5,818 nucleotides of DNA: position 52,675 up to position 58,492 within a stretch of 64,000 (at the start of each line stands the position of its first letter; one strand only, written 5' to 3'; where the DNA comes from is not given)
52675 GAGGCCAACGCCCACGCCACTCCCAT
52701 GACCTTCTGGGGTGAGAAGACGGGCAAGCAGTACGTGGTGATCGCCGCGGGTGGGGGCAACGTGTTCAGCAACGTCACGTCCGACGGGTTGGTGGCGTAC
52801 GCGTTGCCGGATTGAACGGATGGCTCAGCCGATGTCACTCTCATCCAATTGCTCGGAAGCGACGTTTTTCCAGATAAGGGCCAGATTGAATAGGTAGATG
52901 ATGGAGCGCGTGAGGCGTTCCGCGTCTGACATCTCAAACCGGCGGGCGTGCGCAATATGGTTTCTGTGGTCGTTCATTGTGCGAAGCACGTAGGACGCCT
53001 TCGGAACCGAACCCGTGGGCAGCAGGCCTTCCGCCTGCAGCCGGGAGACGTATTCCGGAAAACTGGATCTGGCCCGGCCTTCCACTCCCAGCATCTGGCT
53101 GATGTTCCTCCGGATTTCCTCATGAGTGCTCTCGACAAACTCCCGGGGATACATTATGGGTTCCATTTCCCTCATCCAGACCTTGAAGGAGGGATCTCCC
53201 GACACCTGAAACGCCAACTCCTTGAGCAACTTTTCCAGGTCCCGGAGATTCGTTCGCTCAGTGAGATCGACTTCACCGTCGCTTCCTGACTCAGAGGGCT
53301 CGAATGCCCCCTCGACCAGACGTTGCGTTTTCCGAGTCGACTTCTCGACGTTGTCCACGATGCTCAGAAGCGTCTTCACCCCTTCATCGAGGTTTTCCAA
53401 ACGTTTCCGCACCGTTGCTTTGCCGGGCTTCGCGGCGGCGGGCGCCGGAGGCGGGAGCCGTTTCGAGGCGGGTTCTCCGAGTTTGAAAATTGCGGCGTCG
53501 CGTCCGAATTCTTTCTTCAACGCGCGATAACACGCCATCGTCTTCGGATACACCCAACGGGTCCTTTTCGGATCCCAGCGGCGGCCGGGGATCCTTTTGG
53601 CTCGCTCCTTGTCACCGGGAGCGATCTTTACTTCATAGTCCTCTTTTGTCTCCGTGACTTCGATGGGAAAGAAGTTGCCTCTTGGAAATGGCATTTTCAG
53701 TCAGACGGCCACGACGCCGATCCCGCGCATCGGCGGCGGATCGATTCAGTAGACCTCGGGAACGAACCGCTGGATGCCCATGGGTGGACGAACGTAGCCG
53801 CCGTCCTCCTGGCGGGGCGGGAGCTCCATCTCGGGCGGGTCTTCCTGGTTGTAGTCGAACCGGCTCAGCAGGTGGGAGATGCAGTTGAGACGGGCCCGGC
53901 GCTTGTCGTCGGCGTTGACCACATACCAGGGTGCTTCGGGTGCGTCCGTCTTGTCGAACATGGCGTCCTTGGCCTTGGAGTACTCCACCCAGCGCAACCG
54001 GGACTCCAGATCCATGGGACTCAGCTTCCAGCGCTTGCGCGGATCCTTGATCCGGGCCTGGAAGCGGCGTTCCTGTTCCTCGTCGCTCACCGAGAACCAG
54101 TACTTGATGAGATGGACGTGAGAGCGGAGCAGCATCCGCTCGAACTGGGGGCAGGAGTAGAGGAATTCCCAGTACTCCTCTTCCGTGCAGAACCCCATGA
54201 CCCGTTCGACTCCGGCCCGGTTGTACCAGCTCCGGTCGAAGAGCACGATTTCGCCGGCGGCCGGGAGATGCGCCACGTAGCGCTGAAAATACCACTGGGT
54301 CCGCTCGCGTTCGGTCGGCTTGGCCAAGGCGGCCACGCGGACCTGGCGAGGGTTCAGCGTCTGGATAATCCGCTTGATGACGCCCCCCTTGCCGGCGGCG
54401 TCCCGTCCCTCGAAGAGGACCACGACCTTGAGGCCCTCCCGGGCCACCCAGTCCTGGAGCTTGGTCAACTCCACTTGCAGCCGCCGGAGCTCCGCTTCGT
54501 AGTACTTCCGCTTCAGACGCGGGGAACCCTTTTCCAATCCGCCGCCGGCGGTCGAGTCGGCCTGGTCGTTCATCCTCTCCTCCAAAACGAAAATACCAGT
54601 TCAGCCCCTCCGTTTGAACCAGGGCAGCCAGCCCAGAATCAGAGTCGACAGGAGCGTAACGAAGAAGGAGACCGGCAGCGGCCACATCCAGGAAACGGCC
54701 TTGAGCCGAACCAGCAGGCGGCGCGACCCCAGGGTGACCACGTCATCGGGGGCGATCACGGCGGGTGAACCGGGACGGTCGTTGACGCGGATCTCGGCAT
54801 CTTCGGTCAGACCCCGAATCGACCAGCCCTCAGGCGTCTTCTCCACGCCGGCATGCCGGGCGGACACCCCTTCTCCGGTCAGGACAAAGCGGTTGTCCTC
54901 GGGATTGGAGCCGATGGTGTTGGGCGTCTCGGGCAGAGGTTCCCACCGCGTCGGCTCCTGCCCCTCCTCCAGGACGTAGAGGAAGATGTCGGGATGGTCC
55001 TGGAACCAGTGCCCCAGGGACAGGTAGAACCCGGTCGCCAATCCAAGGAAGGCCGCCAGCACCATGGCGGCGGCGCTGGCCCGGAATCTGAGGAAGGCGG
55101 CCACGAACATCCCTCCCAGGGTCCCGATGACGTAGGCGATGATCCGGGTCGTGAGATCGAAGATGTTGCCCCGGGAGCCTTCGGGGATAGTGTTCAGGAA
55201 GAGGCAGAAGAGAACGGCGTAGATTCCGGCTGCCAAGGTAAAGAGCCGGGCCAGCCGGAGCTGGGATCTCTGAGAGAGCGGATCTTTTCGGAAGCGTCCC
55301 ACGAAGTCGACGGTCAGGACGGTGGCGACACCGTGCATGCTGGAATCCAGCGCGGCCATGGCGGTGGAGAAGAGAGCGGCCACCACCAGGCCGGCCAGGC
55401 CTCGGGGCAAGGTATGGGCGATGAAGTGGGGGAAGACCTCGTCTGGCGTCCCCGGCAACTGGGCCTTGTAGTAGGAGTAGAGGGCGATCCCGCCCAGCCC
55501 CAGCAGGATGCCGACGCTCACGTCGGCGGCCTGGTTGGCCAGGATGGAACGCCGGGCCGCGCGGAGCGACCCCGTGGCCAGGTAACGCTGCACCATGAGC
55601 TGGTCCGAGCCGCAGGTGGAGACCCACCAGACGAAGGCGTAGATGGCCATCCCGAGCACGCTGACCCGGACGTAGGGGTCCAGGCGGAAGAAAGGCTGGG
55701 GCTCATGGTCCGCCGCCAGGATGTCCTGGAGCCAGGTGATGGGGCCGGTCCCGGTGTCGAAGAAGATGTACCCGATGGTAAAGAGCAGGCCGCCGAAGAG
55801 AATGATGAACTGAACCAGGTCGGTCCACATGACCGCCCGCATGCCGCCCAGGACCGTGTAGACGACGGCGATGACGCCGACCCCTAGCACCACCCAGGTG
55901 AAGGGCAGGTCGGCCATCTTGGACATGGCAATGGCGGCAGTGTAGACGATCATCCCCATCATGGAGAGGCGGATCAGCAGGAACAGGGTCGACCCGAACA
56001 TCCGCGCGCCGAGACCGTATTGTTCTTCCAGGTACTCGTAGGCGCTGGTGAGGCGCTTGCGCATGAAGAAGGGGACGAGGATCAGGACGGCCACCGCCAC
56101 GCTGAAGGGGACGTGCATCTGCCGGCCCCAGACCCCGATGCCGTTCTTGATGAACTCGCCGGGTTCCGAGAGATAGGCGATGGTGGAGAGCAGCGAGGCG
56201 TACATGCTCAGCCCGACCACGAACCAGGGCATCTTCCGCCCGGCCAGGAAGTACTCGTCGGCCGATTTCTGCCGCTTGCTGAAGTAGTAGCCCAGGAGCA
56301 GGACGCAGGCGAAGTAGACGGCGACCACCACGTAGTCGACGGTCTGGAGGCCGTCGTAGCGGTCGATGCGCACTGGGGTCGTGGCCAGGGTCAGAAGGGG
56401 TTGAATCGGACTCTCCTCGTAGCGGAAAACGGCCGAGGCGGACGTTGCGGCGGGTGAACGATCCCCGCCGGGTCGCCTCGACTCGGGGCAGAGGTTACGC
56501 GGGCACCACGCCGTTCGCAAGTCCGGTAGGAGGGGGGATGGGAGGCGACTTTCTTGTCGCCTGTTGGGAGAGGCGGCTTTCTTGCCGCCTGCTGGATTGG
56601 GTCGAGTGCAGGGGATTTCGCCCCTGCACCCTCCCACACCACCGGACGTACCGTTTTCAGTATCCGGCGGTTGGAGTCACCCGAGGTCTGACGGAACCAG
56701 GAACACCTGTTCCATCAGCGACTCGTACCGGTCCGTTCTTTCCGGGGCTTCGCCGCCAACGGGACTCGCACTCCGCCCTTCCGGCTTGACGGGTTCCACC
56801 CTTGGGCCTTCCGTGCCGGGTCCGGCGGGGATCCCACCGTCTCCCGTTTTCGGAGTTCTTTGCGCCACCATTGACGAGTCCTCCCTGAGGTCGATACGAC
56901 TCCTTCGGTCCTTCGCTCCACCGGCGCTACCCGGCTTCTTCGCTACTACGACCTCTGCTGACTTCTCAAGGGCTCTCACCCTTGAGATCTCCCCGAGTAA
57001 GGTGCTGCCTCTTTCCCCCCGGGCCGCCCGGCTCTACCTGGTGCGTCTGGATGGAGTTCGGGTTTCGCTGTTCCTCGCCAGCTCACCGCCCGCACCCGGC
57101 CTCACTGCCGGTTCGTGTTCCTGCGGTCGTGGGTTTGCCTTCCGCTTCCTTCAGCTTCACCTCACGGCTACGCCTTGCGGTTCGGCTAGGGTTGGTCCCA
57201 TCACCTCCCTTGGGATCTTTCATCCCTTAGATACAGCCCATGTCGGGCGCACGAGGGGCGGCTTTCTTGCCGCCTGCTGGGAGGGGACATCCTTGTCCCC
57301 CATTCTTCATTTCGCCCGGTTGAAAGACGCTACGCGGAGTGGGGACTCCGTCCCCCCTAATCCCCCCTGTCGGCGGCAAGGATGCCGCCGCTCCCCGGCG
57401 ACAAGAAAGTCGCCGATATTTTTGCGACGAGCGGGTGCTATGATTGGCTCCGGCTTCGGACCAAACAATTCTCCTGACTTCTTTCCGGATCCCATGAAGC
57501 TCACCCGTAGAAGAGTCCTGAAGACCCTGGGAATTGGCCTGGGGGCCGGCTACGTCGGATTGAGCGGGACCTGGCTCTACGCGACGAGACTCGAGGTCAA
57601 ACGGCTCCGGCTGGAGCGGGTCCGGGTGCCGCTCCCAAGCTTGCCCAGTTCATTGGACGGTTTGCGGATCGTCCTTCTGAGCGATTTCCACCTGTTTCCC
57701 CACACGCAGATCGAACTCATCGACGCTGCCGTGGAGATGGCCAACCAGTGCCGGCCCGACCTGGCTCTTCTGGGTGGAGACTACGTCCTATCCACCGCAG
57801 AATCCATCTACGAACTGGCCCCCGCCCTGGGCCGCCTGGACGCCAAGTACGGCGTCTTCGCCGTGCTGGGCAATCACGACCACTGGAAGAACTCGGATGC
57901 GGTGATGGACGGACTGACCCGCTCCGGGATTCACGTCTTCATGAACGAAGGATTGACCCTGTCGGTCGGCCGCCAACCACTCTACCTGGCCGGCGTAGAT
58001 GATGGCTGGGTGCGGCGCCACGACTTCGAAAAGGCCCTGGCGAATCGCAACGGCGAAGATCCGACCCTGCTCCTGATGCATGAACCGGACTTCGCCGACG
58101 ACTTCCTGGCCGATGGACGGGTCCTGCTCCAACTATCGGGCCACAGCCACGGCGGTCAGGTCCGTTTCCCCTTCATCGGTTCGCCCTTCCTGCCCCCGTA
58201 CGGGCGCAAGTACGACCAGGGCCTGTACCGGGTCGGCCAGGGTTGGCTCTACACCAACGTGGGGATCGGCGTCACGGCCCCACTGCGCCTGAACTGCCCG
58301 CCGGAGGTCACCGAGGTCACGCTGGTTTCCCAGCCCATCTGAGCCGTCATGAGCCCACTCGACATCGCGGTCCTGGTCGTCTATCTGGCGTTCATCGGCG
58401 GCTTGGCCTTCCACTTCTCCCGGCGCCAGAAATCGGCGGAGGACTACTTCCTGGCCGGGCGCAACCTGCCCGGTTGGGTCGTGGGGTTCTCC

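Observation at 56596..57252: Candidate ORF-less group II intron inserted immediately 3' of a REP-type hairpin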

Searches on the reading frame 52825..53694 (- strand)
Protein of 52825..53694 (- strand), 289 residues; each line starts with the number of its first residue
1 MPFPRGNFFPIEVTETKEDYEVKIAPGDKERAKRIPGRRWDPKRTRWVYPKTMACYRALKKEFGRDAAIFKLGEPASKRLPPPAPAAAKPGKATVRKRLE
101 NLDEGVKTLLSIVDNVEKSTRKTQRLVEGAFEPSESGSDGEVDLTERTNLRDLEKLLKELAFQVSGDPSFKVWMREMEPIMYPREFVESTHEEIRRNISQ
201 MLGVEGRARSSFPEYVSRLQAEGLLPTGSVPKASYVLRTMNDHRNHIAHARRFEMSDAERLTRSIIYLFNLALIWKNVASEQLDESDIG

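Call 8: search_protein_families(library=pfam, proteins=[window:52825-53694:-], max_evalue=0.01)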
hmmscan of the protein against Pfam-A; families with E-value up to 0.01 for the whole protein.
window:52825-53694:- (289 aa): 1 family
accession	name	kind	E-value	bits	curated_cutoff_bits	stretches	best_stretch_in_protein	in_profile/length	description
PF18731.6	HEPN_Swt1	-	0.0098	16.6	27.5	0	235-269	77-111/115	Swt1-like HEPN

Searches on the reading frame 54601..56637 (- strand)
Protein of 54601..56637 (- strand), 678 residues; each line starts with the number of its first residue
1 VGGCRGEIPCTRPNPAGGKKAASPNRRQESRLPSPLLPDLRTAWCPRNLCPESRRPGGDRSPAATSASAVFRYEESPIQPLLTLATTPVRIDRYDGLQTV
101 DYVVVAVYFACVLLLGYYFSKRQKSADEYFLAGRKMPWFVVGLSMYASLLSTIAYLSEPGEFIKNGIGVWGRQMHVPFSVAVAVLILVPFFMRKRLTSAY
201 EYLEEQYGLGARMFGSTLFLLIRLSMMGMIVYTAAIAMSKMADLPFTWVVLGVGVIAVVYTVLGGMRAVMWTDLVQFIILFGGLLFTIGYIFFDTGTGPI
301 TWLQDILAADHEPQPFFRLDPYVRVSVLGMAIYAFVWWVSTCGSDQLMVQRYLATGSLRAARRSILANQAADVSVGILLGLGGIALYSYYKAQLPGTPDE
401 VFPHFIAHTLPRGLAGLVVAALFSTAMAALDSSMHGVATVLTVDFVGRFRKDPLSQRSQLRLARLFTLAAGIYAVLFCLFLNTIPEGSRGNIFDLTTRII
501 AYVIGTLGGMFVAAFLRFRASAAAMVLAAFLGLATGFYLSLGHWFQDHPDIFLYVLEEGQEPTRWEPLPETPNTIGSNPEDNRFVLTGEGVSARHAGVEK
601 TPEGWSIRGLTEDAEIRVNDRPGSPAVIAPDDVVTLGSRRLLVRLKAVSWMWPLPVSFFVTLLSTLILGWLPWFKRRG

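Call 8: search_protein_families(library=pfam, proteins=[window:54601-56637:-], max_evalue=0.01)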
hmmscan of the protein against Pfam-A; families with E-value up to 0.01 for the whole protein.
window:54601-56637:- (678 aa): 3 families
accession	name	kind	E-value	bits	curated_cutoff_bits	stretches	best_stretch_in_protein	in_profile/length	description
PF00474.23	SSF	-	8.2e-34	117.6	22.8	1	129-516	1-390/406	Sodium:solute symporter family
PF16697.10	Yop-YscD_cpl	-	2e-06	28.4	33.2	1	559-642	5-89/94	Inner membrane component of T3SS, cytoplasmic domain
PF00498.31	FHA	-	1.6e-05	25.6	20.7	1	574-637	2-67/67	FHA domain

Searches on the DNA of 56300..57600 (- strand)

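Call 12: search_dna_similar(query=window:56596-57252:-, collection=plasmids, mode=distant, max_evalue=0.001, max_rows=30)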
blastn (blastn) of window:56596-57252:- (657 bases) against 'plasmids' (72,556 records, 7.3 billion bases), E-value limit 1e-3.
Records with a match: 17; places in all: 17; records where one place covers at least 80% of the query: 0.
Best place of each record, by identity: 90-95% 2; 80-90% 8; 60-80% 7.
By first word of the organism name: Burkholderia 4; Cupriavidus 2; Sinorhizobium 2; Paraburkholderia 2; Sulfobacillus 1; Alicyclobacillus 1; Microvirga 1; Rhizobium 1; Bradyrhizobium 1; Pseudalkalibacillus 1; and 1 more.
By predicted mobility (MOB-suite, as given by PLSDB): conjugative 8; non-mobilizable 7; mobilizable 2.
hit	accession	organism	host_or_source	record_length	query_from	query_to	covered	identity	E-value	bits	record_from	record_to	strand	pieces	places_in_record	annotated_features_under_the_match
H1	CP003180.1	Sulfobacillus acidophilus DSM 10332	coal spoil heap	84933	1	195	30%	70.6%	2e-6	62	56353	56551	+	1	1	none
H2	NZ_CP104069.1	Alicyclobacillus fastidiosus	cell culture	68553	1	154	23%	70.8%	3e-5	58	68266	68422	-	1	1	none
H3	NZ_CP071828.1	Burkholderia anthina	pure culture,RoundUp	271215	64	155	14%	76.6%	2e-6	61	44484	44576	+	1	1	none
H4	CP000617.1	Burkholderia vietnamiensis G4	-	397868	64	155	14%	75.5%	1e-4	56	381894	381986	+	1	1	none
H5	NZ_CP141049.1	Microvirga lotononidis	-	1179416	69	155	13%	75.8%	3e-4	54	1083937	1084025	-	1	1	none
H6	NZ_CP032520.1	Cupriavidus oxalaticus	cell culture,activated sludge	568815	70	155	13%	75.0%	3e-4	54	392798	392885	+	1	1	none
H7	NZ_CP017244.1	Rhizobium etli 8C-3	Phaseolus vulgaris,cell culture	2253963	69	145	12%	77.2%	1e-4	55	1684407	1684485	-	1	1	record has no annotation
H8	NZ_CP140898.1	Sinorhizobium medicae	Medicago lupulina,whole organism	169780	48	119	11%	82.4%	5e-8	66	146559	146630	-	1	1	none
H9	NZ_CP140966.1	Sinorhizobium medicae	Medicago lupulina,whole organism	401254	48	119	11%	82.4%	5e-8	66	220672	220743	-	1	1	none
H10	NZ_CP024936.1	Paraburkholderia graminis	soil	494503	282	343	9%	81.0%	3e-4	54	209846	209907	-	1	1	none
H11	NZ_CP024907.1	Paraburkholderia caledonica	soil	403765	282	343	9%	81.0%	3e-4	54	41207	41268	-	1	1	none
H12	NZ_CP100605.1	Bradyrhizobium sp. Ash2021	-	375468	297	343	7%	87.5%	3e-5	57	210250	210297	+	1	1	none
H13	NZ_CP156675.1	Pseudalkalibacillus hwajinpoensis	mixed culture,soil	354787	95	143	7%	83.7%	3e-4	54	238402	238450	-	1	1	none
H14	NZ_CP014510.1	Burkholderia sp. PAMC 28687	Usnea,single cell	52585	300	346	7%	85.1%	3e-4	55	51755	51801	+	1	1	none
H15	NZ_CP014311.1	Burkholderia sp. PAMC 26561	single cell,lichen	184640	300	346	7%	85.1%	3e-4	55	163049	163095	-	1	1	none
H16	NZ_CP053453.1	Frigoriglobus tundricola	cell culture,tundra wetland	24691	302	343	6%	90.5%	8e-6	59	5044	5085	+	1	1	none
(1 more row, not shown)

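Call 14: get_annotated_region(hit=H1, flank=3000)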
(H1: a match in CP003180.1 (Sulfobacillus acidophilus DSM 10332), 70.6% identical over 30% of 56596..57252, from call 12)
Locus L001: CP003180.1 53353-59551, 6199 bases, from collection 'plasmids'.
description: Sulfobacillus acidophilus DSM 10332 plasmid, complete sequence
organism: Sulfobacillus acidophilus DSM 10332 (NCBI taxid 679936)
taxonomy: Bacteria; Bacillota; Clostridia; Eubacteriales; Clostridiales Family XVII. Incertae Sedis; Sulfobacillus; Sulfobacillus acidophilus; Sulfobacillus acidophilus DSM 10332
host: -; source: coal spoil heap; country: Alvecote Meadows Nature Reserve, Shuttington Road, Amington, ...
typing (MOB-suite, as given by PLSDB): non-mobilizable
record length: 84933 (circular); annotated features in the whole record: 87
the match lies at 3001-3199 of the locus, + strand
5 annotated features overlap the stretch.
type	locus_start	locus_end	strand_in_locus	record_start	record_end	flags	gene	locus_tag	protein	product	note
CDS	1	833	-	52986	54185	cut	-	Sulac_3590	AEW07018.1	transposase IS116/IS110/IS902 family protein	-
CDS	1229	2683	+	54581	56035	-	-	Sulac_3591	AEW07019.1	amino acid/polyamine/organocation transporter, APC superfamily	-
CDS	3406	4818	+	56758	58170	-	-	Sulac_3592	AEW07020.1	RNA-directed DNA polymerase (Reverse transcriptase)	-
CDS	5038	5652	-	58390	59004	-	-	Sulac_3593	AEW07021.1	hypothetical protein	-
CDS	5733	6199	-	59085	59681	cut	-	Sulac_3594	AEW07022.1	hypothetical protein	-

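Call 15: get_annotated_region(hit=H8, flank=3000)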
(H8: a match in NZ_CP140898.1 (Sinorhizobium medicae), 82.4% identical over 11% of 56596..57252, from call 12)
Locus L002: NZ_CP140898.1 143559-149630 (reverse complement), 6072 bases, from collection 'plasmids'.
description: Sinorhizobium medicae strain ml49 plasmid pMl1, complete sequence
organism: Sinorhizobium medicae (NCBI taxid 110321)
taxonomy: Bacteria; Pseudomonadota; Alphaproteobacteria; Hyphomicrobiales; Rhizobiaceae; Sinorhizobium; Sinorhizobium medicae
host: -; source: Medicago lupulina,whole organism; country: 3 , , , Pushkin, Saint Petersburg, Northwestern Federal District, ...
typing (MOB-suite, as given by PLSDB): conjugative; replicon rep_cluster_492; relaxase MOBP; mating-pair formation MPF_T
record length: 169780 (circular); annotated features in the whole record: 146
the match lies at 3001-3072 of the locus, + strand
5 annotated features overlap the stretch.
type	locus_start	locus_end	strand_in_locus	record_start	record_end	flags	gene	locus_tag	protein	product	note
CDS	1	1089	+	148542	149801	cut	ltrA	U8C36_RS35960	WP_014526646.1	group II intron reverse transcriptase/maturase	GO:0000373 - Group II intron splicing [Evidence IEA]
CDS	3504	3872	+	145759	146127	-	-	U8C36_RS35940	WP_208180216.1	hypothetical protein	-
CDS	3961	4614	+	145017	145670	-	-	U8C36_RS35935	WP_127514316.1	GntR family transcriptional regulator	-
CDS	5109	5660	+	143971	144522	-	-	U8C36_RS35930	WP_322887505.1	hypothetical protein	-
CDS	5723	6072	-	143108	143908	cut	-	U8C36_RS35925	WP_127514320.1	ABC transporter permease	GO:0055085 - transmembrane transport [Evidence IEA]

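Call 16: get_annotated_region(hit=H16, flank=3000)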
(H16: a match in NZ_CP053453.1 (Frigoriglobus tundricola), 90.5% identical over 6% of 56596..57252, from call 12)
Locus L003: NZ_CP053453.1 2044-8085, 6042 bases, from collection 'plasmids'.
description: Frigoriglobus tundricola strain PL17 plasmid pPL17-1, complete sequence
organism: Frigoriglobus tundricola (NCBI taxid 2774151)
taxonomy: Bacteria; Planctomycetota; Planctomycetia; Gemmatales; Gemmataceae; Frigoriglobus; Frigoriglobus tundricola
host: -; source: cell culture,tundra wetland; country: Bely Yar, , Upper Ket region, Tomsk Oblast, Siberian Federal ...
typing (MOB-suite, as given by PLSDB): non-mobilizable
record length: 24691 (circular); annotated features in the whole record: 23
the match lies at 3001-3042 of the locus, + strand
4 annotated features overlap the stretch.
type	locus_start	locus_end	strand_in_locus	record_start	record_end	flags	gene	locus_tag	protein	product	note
CDS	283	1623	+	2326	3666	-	-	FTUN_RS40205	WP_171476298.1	WD40 repeat domain-containing protein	-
CDS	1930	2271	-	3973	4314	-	-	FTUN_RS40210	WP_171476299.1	hypothetical protein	-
CDS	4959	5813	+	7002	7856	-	-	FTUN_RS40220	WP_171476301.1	ParA family protein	-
CDS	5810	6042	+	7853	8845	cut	-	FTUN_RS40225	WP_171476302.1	ParB/RepB/Spo0J family partition protein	GO:0007059 - chromosome segregation [Evidence IEA]; GO:0000910 - cytokinesis [Evidence IEA]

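Call 18: search_rna_families(source=window, start=56300, end=57600, threshold=evalue, max_evalue=1, show_alignments=0)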
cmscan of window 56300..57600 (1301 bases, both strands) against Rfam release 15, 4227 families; matches with E-value up to 1: 4.
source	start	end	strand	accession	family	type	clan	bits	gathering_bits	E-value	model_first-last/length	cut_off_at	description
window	57004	57171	-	RF02001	group-II-D1D4-3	Intron;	CL00102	86.6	32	1.2e-17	1-170/170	no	Group II catalytic intron D1-D4-3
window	56908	57001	-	RF01998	group-II-D1D4-1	Intron;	CL00102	43.6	35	2.9e-06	1-84/84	no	Group II catalytic intron D1-D4-1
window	56596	56672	-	RF00029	Intron_gpII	Intron;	-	40.5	40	3.3e-06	1-77/77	no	Group II catalytic intron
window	57243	57408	-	RF02809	RsmW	Gene; sRNA;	CL00106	22.2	52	0.32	1-124/124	no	RsmW RNA family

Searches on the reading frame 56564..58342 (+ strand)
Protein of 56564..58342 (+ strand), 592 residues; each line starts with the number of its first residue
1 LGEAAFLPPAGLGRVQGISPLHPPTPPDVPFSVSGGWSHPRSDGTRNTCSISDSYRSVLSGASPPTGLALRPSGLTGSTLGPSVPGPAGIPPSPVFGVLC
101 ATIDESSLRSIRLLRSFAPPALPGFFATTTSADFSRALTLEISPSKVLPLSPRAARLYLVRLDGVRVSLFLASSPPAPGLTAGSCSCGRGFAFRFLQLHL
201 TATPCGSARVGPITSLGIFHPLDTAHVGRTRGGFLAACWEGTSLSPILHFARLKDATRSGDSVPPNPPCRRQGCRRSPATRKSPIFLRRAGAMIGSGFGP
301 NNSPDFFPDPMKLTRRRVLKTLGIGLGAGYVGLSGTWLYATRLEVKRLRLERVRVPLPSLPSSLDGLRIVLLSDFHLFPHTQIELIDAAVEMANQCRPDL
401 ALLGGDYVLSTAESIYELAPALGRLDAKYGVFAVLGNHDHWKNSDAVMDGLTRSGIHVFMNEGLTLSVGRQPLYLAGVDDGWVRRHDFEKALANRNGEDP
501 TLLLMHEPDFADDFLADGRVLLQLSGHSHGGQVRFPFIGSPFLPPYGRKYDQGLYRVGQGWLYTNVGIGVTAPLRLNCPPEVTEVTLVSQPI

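Call 8: search_protein_families(library=pfam, proteins=[window:56564-58342:+], max_evalue=0.01)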
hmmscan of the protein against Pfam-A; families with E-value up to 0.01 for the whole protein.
window:56564-58342:+ (592 aa): 2 families
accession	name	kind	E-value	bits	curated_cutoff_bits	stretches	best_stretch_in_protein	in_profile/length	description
PF00149.33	Metallophos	-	8.7e-11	43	21.5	1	367-530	1-190/191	Calcineurin-like phosphoesterase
PF12850.12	Metallophos_2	-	5.1e-06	27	27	1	368-529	2-117/154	Calcineurin-like phosphoesterase superfamily domain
